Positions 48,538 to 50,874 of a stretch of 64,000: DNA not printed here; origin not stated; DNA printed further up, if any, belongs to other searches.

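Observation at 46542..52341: dcm ... vsr-bracketed cassette: GHKL (MORC-like) ATPase plus three proteins with no recognisable motif; candidate novel methylation-linked defence module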

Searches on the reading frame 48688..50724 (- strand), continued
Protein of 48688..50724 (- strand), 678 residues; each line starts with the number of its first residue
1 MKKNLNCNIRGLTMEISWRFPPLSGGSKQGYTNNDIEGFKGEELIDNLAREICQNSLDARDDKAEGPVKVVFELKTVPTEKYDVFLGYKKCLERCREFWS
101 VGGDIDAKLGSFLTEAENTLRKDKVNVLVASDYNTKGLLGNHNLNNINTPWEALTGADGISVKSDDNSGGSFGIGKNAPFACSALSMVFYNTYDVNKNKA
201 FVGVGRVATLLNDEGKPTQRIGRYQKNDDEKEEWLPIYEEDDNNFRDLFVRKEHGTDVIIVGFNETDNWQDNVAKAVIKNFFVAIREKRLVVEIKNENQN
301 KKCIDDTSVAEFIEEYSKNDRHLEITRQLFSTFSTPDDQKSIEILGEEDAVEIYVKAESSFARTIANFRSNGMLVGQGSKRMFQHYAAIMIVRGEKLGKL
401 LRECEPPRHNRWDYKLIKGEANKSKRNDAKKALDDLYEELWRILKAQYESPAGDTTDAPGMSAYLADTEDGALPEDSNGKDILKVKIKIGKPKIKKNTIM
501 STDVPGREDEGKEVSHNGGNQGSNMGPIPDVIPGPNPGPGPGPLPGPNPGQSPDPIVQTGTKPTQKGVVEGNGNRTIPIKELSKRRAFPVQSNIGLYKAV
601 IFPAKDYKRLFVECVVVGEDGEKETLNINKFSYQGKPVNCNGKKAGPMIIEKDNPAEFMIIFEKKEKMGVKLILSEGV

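Call 45: predict_structure(alignment_id=A4)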
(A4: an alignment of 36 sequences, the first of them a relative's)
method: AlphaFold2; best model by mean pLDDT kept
length: 665 residues; sequences in the alignment: 36
mean_pLDDT: 79.1   pTM: 0.65
mean pLDDT of the five models: 79.1, 78.7, 78.4, 78.3, 77.0
residues with pLDDT >= 90: 350; 70-90: 148; 50-70: 23; < 50: 144
segments of 3 or more residues with pLDDT < 50: 151-160, 437-523, 525-563, 565-568
pLDDT, mean of each block of 10 residues (from residue 1): 93 85 74 91 91 96 95 97 87 89 96 97 92 84 64 42 81 96 96 94 94 93 96 95 96 89 97 98 85 97 93 97 95 94 94 95 89 95 90 84 88 95 93 65 42 40 41 34 33 36 33 43 45 40 36 34 46 82 89 85 78 91 86 88 91 87 72
secondary structure, 60 per line:
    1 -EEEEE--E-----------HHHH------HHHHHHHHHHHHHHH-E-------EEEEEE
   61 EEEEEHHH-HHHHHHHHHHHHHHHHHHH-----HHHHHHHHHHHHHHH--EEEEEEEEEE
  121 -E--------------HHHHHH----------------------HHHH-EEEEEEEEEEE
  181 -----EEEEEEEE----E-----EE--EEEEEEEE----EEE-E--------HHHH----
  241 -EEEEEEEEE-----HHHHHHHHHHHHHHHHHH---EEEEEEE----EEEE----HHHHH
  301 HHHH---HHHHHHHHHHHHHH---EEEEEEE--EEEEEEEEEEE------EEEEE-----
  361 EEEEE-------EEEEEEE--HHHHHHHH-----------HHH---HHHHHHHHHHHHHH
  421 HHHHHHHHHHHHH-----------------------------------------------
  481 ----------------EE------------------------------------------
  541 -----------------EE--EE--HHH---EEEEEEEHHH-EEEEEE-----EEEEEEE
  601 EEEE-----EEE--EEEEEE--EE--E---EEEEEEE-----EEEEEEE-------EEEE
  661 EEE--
elements in order: E2-6 H21-24 H31-45 E55-65 H70-88 H94-108 E111-120 H137-142 H165-168 E170-180 E186-193 E208-215 E220-222 H233-236 E242-250 H256-273 E277-283 E288-291 H296-304 H308-321 E325-331 E334-344 E351-355 E361-365 E373-379 H382-389 H407-433 E572-578 E583-588 E594-604 E610-612 E615-620 E631-637 E643-649 E657-663

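Call 49: fold_search(model_id=the predicted structure, library=pdb)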
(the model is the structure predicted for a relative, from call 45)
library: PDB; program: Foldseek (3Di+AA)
matches with E <= 10: 1505; with E <= 0.001: 25
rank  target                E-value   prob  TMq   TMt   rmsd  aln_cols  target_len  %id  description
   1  6mw7_B                7.0e-07  1.00  0.28  0.36   8.8       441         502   12  Crystal structure of ATPase module of SMCHD1 bound to ATP (released 2019-09-11)
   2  6mw7_C                1.2e-06  1.00  0.30  0.37   7.5       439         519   11  Crystal structure of ATPase module of SMCHD1 bound to ATP (released 2019-09-11)
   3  9o8p_B                1.2e-06  1.00  0.29  0.31  26.0       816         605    8  CryoEM structure of M. mazei topoisomerase VI-minicircle DNA complex (released 2026-02-25)
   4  6mw7_A                1.5e-06  1.00  0.29  0.36   8.8       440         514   12  Crystal structure of ATPase module of SMCHD1 bound to ATP (released 2019-09-11)
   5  3zkb_P                1.5e-06  1.00  0.28  0.45  12.0       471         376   11  CRYSTAL STRUCTURE OF THE ATPASE REGION OF Mycobacterium tuberculosis GyrB WITH AMPPNP (released 2013-09-18)
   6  3cwv_A                1.5e-06  1.00  0.25  0.42   9.0       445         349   12  Crystal structure of B-subunit of the DNA gyrase from Myxococcus xanthus (released 2008-05-06)
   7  3zkb_N                1.9e-06  1.00  0.29  0.48  11.9       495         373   11  CRYSTAL STRUCTURE OF THE ATPASE REGION OF Mycobacterium tuberculosis GyrB WITH AMPPNP (released 2013-09-18)
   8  9o0g_B                3.2e-06  1.00  0.27  0.29  17.2       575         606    9  CryoEM structure of M. mazei topoisomerase VI(A-E342Q)-minicircle DNA complex in cleavage state (released 2026-02-25)
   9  3zkb_B                4.7e-06  1.00  0.29  0.46   8.2       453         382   10  CRYSTAL STRUCTURE OF THE ATPASE REGION OF Mycobacterium tuberculosis GyrB WITH AMPPNP (released 2013-09-18)
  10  3zm7_F                4.7e-06  1.00  0.25  0.42  12.7       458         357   10  CRYSTAL STRUCTURE OF THE ATPASE REGION OF Mycobacterium tuberculosis GyrB WITH AMPPCP (released 2013-09-18)
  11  4prv                  6.2e-06  1.00  0.27  0.44   8.5       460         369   12  E. coli GyrB 43-kDa N-terminal fragment in complex with ADP (released 2014-09-24)
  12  2o1u_B                9.2e-06  1.00  0.21  0.23  12.1       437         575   10  Structure of full length GRP94 with AMP-PNP bound (released 2007-10-23)
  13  4prx                  9.7e-06  1.00  0.26  0.43   8.0       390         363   13  E. coli GyrB 43-kDa N-terminal fragment in complex with ADP+Pi (released 2014-09-24)
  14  7cmp_A                9.7e-06  1.00  0.28  0.44   9.9       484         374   11  parE in complex with AMPPNP (released 2021-08-04)
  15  3zkd_G                1.3e-05  1.00  0.28  0.45   8.1       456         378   10  CRYSTAL STRUCTURE OF THE ATPASE REGION OF Mycobacterium tuberculosis GyrB WITH AMPPNP (released 2013-09-18)
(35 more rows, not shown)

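Call 68: search_protein_families(library=padloc, alignment_id=A5, max_evalue=1e-10)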
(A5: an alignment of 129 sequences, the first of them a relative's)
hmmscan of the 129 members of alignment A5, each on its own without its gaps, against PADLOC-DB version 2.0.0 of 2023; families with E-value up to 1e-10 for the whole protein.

A. member 1, L080:6960-7985:+ (342 aa): 0 families

B. families by the number of members that match (of 129 scanned): 160 families (the first 25 are shown)
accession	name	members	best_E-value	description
PDLC03563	REase_II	6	2.1e-103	Type II restriction enzyme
PDLC04789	PDC-S01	6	4.4e-59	-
PDLC04786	PDC-S01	5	4.2e-165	-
PDLC04790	PDC-S01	5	3.7e-109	-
PDLC04788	PDC-S01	5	3.8e-106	-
PDLC04792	PDC-S01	5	8.1e-101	-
PDLC04787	PDC-S01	5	1.5e-26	-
PDLC04791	PDC-S01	5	4.7e-23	-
PDLC04806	PDC-S02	4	4e-29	-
PDLC04819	PDC-S02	4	9.7e-18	-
PDLC03963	SoFic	3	3.1e-39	-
PDLC04796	PDC-S02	3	2e-29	-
PDLC04134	mad2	3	1.4e-23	mads_2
PDLC03657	mREase_IV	3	1.7e-23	Type IV methyl-directed restriction enzyme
PDLC04840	PDC-S04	2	1.1e-39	-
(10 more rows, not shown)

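Call 70: search_protein_families(library=pfam, proteins=[L005:5604-5966:+, L015:3920-5458:+, L012:4969-6033:-, L002:185-547:+, L061:2257-3315:+, L001:854-2080:+, L005:641-1678:-, L005:2903-5347:-, L010:5116-5964:+, L059:4309-5679:+], max_evalue=0.01)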
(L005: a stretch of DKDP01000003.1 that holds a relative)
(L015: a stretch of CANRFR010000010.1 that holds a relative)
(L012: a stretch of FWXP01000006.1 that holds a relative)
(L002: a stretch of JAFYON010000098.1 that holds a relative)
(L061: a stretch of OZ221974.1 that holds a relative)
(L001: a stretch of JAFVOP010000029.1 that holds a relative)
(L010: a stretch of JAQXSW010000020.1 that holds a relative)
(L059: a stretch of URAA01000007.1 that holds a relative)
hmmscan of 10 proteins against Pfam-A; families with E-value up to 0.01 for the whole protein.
L005:5604-5966:+ (121 aa): 2 families
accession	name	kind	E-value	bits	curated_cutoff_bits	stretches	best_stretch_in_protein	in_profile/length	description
PF13560.12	HTH_31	-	5.2e-07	30.3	27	1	6-68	2-62/64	Helix-turn-helix domain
PF01381.28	HTH_3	-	2.9e-06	27.6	23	1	21-63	10-51/55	Helix-turn-helix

L015:3920-5458:+ (513 aa): 5 families
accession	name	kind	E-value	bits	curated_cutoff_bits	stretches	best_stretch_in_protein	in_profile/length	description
PF00239.26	Resolvase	-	6.2e-31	107.9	23.3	1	5-148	3-143/145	Resolvase, N terminal domain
PF07508.19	Recombinase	-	7.3e-23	81.2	21.1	1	171-291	2-102/102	Recombinase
PF13408.12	Zn_ribbon_recom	-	5.1e-14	52.8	25.3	1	308-366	3-57/58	Recombinase zinc beta ribbon domain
PF03938.19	OmpH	-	0.0024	18.5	32.4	0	371-475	8-104/141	Outer membrane protein (OmpH-like)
PF11348.13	DUF3150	-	0.0047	16.7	24.9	1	352-420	77-149/257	Protein of unknown function (DUF3150)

L012:4969-6033:- (355 aa): 1 family
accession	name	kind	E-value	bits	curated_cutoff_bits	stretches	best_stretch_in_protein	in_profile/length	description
PF09561.16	RE_HpaII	-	4.9e-117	391.7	25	1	6-354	1-359/359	HpaII restriction endonuclease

L002:185-547:+ (121 aa): 1 family
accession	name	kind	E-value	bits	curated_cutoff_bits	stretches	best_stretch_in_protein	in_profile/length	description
PF14198.11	TnpV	-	5.4e-35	120.2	27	1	11-119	1-111/111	Transposon-encoded protein TnpV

L061:2257-3315:+ (353 aa): 10 families
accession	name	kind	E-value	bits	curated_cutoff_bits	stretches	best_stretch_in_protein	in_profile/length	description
PF00005.33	ABC_tran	-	2.8e-38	132.1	25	1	22-163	2-136/137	ABC transporter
PF13304.12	AAA_21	-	8.4e-07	29.8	27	1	102-196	211-300/304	AAA domain, putative AbiEii toxin, Type IV TA system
PF08402.16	TOBE_2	-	3.6e-06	27.5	21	1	273-346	1-75/76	TOBE domain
PF02463.25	SMC_N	-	7.8e-05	22.6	40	1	22-207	16-210/220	RecF/RecN/SMC N terminal domain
PF13476.12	AAA_23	-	0.00028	22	27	1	6-49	2-37/201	AAA domain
PF20720.3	nSTAND3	-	0.0039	17.3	27.2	0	28-56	14-42/155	Novel STAND NTPase 3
PF24389.1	ORC-CDC6-like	-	0.0043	16.3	27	1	9-51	14-52/571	ORC-CDC6-like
PF20703.3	nSTAND1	-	0.0068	16.5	27.1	0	12-49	14-51/379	Novel STAND NTPase 1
PF00004.35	AAA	-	0.007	17.3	21.2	0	35-53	2-20/131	ATPase family associated with various cellular activities (AAA)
PF13401.12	AAA_22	-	0.0074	17.1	27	0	32-72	6-33/130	AAA domain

L001:854-2080:+ (409 aa): 6 families
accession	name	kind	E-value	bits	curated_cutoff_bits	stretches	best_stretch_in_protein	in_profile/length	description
PF13635.12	DUF4143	-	5.7e-47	159.9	28.1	1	202-360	1-159/160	Domain of unknown function (DUF4143)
PF13173.12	AAA_14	-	9.4e-30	103.7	27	1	20-139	3-128/129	AAA domain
PF13401.12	AAA_22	-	0.0015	19.2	27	0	20-50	6-37/130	AAA domain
PF01637.24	ATPase_2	-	0.004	17.4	33.2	0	17-59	16-61/225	ATPase domain predominantly from Archaea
PF09439.16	SRPRB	-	0.0088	15.9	25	0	19-64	3-47/178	Signal recognition particle receptor beta subunit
PF13191.12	AAA_16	-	0.009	17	32.6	0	19-47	24-52/167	AAA ATPase domain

L005:641-1678:- (346 aa): 1 family
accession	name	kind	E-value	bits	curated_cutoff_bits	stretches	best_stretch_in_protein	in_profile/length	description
PF05065.19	Phage_capsid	-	1.4e-62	212.1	24.2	1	77-343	1-279/280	Phage capsid family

L005:2903-5347:- (815 aa): 4 families
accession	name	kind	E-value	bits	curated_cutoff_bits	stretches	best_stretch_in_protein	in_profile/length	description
PF22763.1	NrS1-1_pol-like_HBD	-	8.4e-29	99.7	27.9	1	269-332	1-64/64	NrS-1 polymerase HBD domain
PF08706.16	D5_N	-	1.8e-23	83.9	22.4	1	367-516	2-144/145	D5 N terminal like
PF03288.22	Pox_D5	-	3.9e-10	40.5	21.4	1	728-809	1-84/86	Poxvirus D5 protein-like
PF19263.5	DUF5906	-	3.7e-05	24.8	27.6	1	546-655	1-107/114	Family of unknown function (DUF5906)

L010:5116-5964:+ (283 aa): 4 families
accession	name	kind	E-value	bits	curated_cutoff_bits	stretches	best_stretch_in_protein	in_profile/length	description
PF04471.18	Mrr_cat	-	3.5e-28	98.5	21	1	145-258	3-113/115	Restriction endonuclease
PF22722.2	NA-iREase1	-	5e-11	43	27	1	152-257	2-105/106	NACHT-associated inactive Restriction Endonuclease 1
PF14338.12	Mrr_N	-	1.1e-10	41.9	29.5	1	7-85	1-77/87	Mrr N-terminal domain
PF13156.12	Mrr_cat_2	-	0.0093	16.3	22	0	172-251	26-105/127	Restriction endonuclease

L059:4309-5679:+ (457 aa): 17 families
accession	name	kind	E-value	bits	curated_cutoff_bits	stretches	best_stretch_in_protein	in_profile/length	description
PF05958.17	tRNA_U5-meth_tr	-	8.8e-22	78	23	1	278-455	171-356/357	tRNA (Uracil-5-)-methyltransferase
PF13847.12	Methyltransf_31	-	5.5e-17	62.2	27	1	308-397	2-84/145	Methyltransferase domain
PF01938.26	TRAM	-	2.6e-09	37.2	21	1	12-64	6-61/61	TRAM domain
PF13649.12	Methyltransf_25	-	2.2e-08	35.1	27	1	313-369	1-58/97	Methyltransferase domain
PF02475.24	TRM5-TYW2_MTfase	-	1.9e-06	28.4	28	1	309-359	36-88/164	TRM5/TYW2 methyltransferase domain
PF03602.21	Cons_hypoth95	-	4e-06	27.1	24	1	310-387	42-121/182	Conserved hypothetical protein 95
PF06325.19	PrmA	-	4.2e-06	26.9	22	1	307-366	159-218/296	Ribosomal protein L11 methyltransferase (PrmA)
PF01135.25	PCMT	-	5.8e-06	26.7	20.3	1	297-366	61-133/210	Protein-L-isoaspartate(D-aspartate) O-methyltransferase (PCMT)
PF05175.20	MTS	-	7e-06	26.2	23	1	311-368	33-92/170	Methyltransferase small domain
PF09445.16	Methyltransf_15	-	1.4e-05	25.2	22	1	311-391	2-83/165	RNA cap guanine-N2 methyltransferase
PF08241.18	Methyltransf_11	-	3.8e-05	24.7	21.2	1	317-369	4-54/95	Methyltransferase domain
PF01555.25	N6_N4_Mtase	-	0.00027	21.4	26.7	1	310-349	182-221/221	DNA methylase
PF01209.24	Ubie_methyltran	-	0.00033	20.5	20.1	1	306-369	44-110/233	ubiE/COQ5 methyltransferase family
PF02390.23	Methyltransf_4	-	0.0008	19.3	24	1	312-377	4-71/173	Putative methyltransferase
PF01728.25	FtsJ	-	0.00081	19.8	24.1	1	303-387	14-99/181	FtsJ-like methyltransferase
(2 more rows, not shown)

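Call 76: search_dna_similar(query=window:48688-50685:-, collection=plasmids, mode=protein, max_rows=12)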
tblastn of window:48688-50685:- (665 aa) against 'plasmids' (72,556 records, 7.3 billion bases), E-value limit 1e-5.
Records with a match: 22; places in all: 22; records where one place covers at least 80% of the query: 0.
Best place of each record, by identity: <60% 22.
By first word of the organism name: Ligilactobacillus 9; Lactococcus 6; Priestia 2; Deinococcus 1; Arthrobacter 1; Planococcus 1; Paenarthrobacter 1; Acetoanaerobium 1.
By predicted mobility (MOB-suite, as given by PLSDB): mobilizable 9; non-mobilizable 7; conjugative 6.
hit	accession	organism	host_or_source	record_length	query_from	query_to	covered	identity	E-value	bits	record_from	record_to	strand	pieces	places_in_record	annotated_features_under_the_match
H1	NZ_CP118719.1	Priestia aryabhattai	Pure isolate,Tap water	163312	5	452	67%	30.9%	1e-44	180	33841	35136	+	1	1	hypothetical protein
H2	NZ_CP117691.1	Priestia megaterium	ginseng,Single cell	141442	5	452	67%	30.9%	1e-44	180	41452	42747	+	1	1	hypothetical protein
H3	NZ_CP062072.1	Ligilactobacillus salivarius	swine,cell culture,feces,feces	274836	5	465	69%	29.6%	1e-33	145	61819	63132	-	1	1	hypothetical protein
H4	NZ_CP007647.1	Ligilactobacillus salivarius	swine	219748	5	465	69%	29.4%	1e-33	145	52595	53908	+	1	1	hypothetical protein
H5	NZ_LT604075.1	Ligilactobacillus salivarius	-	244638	5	465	69%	29.4%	2e-33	145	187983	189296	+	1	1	hypothetical protein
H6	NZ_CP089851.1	Ligilactobacillus salivarius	Pig,faecal sample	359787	5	465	69%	29.4%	3e-33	145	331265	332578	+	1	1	hypothetical protein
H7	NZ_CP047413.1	Ligilactobacillus salivarius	Equus caballus,Isolated and purified ...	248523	5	465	69%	29.4%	4e-32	141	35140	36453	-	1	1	hypothetical protein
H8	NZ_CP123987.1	Ligilactobacillus salivarius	Homo sapiens,cell culture,oral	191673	5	465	69%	29.2%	6e-30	134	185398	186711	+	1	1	hypothetical protein (x2)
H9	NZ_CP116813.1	Ligilactobacillus salivarius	Sus scrofa domesticus,gut sample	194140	5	465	69%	29.2%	6e-30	134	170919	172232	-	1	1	hypothetical protein (x2)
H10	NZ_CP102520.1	Ligilactobacillus salivarius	Homo sapiens,Cell culture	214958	5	465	69%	29.1%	5e-33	144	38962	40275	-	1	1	hypothetical protein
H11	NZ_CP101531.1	Ligilactobacillus salivarius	Xinyang black-feather laying hens,mixed ...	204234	5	465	69%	29.1%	4e-32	141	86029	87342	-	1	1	hypothetical protein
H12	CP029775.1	Deinococcus actinosclerus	mixed culture,wastewater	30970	3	468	70%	28.6%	5e-29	131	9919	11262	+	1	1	hypothetical protein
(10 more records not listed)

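Call 77: search_dna_similar(query=window:48688-50685:-, collection=phages, mode=protein, max_rows=12)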
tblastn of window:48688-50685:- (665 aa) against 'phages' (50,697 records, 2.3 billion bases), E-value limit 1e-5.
Records with a match: 2; places in all: 2; records where one place covers at least 80% of the query: 0.
Best place of each record, by identity: <60% 2.
By first word of the organism name: phage 1; Bacteriophage 1.
By host as written in the record: [Clostridium] innocuum 1; - 1.
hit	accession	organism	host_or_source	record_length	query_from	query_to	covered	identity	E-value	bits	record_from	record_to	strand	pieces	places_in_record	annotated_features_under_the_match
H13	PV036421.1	phage NatCom_9291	[Clostridium] innocuum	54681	5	399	59%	31.3%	2e-37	156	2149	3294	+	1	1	hypothetical protein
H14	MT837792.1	Bacteriophage sp.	human fecal samples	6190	35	399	55%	30.4%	7e-22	107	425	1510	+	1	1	record has no annotation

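Call 78: get_annotated_region(hit=H3, flank=6000)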
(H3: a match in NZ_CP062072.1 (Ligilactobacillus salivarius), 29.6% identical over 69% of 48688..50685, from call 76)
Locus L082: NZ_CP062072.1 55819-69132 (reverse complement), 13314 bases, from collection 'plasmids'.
description: Ligilactobacillus salivarius strain ZLp4b plasmid unnamed1, complete sequence
organism: Ligilactobacillus salivarius (NCBI taxid 1624)
taxonomy: Bacteria; Bacillota; Bacilli; Lactobacillales; Lactobacillaceae; Ligilactobacillus; Ligilactobacillus salivarius
host: -; source: swine,cell culture,feces,feces; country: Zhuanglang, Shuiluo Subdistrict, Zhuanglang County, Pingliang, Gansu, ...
typing (MOB-suite, as given by PLSDB): mobilizable; replicon rep_cluster_1685; relaxase MOBP
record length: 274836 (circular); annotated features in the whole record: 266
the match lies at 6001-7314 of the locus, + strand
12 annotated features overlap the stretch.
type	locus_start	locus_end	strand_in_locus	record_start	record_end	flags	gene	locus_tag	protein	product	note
CDS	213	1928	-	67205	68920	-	-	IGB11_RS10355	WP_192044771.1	hypothetical protein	-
CDS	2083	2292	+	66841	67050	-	-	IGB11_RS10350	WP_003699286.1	hypothetical protein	-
CDS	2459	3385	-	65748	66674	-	-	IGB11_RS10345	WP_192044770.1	site-specific integrase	GO:0015074 - DNA integration [Evidence IEA]; GO:0006310 - DNA recombination [Evidence IEA]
CDS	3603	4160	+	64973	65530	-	-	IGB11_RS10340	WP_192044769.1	restriction endonuclease subunit S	-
CDS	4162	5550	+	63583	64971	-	-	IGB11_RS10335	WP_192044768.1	N-6 DNA methylase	GO:0006306 - DNA methylation [Evidence IEA]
CDS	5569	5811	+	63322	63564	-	-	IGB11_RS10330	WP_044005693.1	hypothetical protein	-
CDS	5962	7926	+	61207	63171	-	-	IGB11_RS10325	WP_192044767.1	hypothetical protein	-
CDS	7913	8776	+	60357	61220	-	-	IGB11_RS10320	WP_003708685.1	hypothetical protein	-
CDS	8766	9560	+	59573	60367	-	-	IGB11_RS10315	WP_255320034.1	DUF6339 family protein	-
CDS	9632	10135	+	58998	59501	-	-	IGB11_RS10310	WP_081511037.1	type IIL restriction-modification enzyme MmeI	-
CDS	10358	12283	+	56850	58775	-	-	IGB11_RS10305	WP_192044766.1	DNA methyltransferase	GO:0006306 - DNA methylation [Evidence IEA]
CDS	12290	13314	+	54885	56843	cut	-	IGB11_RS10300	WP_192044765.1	DEAD/DEAH box helicase family protein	-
